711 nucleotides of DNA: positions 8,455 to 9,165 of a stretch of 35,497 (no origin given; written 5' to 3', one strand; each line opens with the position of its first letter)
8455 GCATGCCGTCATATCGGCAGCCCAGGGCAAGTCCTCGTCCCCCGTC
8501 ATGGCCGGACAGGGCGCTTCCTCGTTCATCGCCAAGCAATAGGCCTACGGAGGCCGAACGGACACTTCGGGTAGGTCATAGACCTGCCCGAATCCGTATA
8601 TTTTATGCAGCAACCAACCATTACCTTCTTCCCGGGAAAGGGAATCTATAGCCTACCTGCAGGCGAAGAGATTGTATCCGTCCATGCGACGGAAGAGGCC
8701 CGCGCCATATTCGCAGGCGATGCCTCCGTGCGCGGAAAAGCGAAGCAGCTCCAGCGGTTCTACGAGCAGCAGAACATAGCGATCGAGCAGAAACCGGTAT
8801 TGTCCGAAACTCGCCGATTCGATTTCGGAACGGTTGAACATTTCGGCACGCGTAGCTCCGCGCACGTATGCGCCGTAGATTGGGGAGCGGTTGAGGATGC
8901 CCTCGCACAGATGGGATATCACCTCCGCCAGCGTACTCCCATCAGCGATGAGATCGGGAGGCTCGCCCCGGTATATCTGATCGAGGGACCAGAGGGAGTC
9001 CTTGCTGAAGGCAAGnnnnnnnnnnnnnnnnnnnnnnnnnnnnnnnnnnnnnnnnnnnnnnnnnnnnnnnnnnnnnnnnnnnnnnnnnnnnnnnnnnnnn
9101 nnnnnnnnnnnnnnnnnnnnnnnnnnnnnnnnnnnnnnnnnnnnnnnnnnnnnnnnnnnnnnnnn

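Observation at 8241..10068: Minimal YcaO locus: TrmB-like regulator, an unannotated Ser-rich 43-aa ORF with an internal repeat, an intercistronic hairpin, and a stand-alone YcaO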

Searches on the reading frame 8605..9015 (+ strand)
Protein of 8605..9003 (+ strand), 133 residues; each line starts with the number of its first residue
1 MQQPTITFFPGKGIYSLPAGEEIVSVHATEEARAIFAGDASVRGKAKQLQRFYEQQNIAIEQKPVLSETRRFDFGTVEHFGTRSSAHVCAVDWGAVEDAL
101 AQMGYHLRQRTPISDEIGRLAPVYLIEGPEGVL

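Call 47: predict_structure(alignment_id=A3)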
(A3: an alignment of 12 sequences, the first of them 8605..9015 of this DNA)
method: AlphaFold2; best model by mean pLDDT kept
length: 137 residues; sequences in the alignment: 12
mean_pLDDT: 77.8   pTM: 0.43
mean pLDDT of the five models: 77.8, 76.5, 75.9, 75.2, 73.6
residues with pLDDT >= 90: 35; 70-90: 69; 50-70: 15; < 50: 18
segments of 3 or more residues with pLDDT < 50: 63-74
pLDDT, mean of each block of 10 residues (from residue 1): 84 91 91 84 85 84 44 46 52 83 92 80 89 88
secondary structure, 60 per line:
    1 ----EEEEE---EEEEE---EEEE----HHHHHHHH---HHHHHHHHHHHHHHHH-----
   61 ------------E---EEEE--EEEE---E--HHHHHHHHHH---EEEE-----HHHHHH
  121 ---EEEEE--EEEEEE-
elements in order: E5-9 E13-17 E21-24 H29-36 H40-55 E77-80 E83-86 H93-102 E106-109 H115-120 E124-128 E131-136

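Call 50: fold_search(model_id=the predicted structure, library=pdb)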
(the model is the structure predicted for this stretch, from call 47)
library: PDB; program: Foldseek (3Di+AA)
matches with E <= 10: 151; with E <= 0.001: 0
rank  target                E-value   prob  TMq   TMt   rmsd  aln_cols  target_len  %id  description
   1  9iqm                  1.6e-01  0.44  0.28  0.31  12.2       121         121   12  CatM-L6S, a SnoaL-like protein in complex with substrate mimic L6S (released 2025-07-16)
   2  9iqn                  4.7e-01  0.57  0.26  0.29   6.7        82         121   15  CatM-W86A-L6R, a SnoaL-like protein in complex with substrate mimic L6R (released 2025-07-16)
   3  4ka7_A                9.8e-01  0.09  0.21  0.06  13.4       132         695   13  Structure of Organellar OligoPeptidase (E572Q) in complex with an endogenous substrate (released 2013-09-18)
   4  7u65_G                1.1e+00  0.66  0.24  0.37   3.5        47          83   17  Structure of E. coli dGTPase bound to T7 bacteriophage protein Gp1.2 (released 2022-08-31)
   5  4mts_B                1.1e+00  0.23  0.22  0.23   9.8        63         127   24  Ni- and Zn-bound GloA2 at high resolution (released 2014-09-24)
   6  3cz8_B                1.1e+00  0.10  0.21  0.12  10.4        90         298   10  Crystal structure of putative sporulation-specific glycosylase ydhD from Bacillus subtilis (released 2008-05-27)
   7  9iq5_B                1.2e+00  0.21  0.29  0.32  12.6       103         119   12  CatM, SnoaL-like protein (released 2025-07-16)
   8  6scx_A                1.2e+00  0.06  0.13  0.08   7.1        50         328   22  Crystal structure of the catalytic domain of human NUDT12 in complex with 7-methyl-guanosine-5'-triphosphate (released 2020-01-08)
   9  4ka8                  1.2e+00  0.07  0.21  0.05  14.2       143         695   12  Structure of Organellar OligoPeptidase (released 2013-09-18)
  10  7u66_G                1.3e+00  0.51  0.21  0.33   4.3        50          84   12  Structure of E. coli dGTPase bound to T7 bacteriophage protein Gp1.2 and dGTP (released 2022-08-31)
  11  4v36_A                1.3e+00  0.16  0.20  0.10  14.2       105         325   15  The structure of L-PGS from Bacillus licheniformis (released 2015-08-19)
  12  3m4q_A                1.5e+00  0.03  0.16  0.07  20.6       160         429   14  Entamoeba histolytica asparaginyl-tRNA synthetase (AsnRS) (released 2010-03-23)
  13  8yhg_A                1.7e+00  0.02  0.14  0.14  17.8       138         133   14  The complex structure of SdnG with its analogue of substrate (released 2025-10-22)
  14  8z0k_F                1.8e+00  0.05  0.19  0.10  17.0       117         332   11  Cryo-EM structure of Cas8-HNH system at full R-loop state (released 2024-10-02)
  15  9iq5_A                1.9e+00  0.54  0.24  0.28   3.1        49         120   16  CatM, SnoaL-like protein (released 2025-07-16)
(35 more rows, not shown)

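Call 55: search_protein_representatives(protein=window:8605-9003:+)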
Query: 133 residues. Proteins with E-value up to 0.001 (for the whole library): 3; up to 1e-10: 1; up to 1e-30: 0. The best 3 are listed.
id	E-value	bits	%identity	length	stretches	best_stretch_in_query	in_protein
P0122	1.4e-14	70.6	48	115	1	6-99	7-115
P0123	1.8e-04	38.0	33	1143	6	26-63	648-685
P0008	2.8e-04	37.4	28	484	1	9-130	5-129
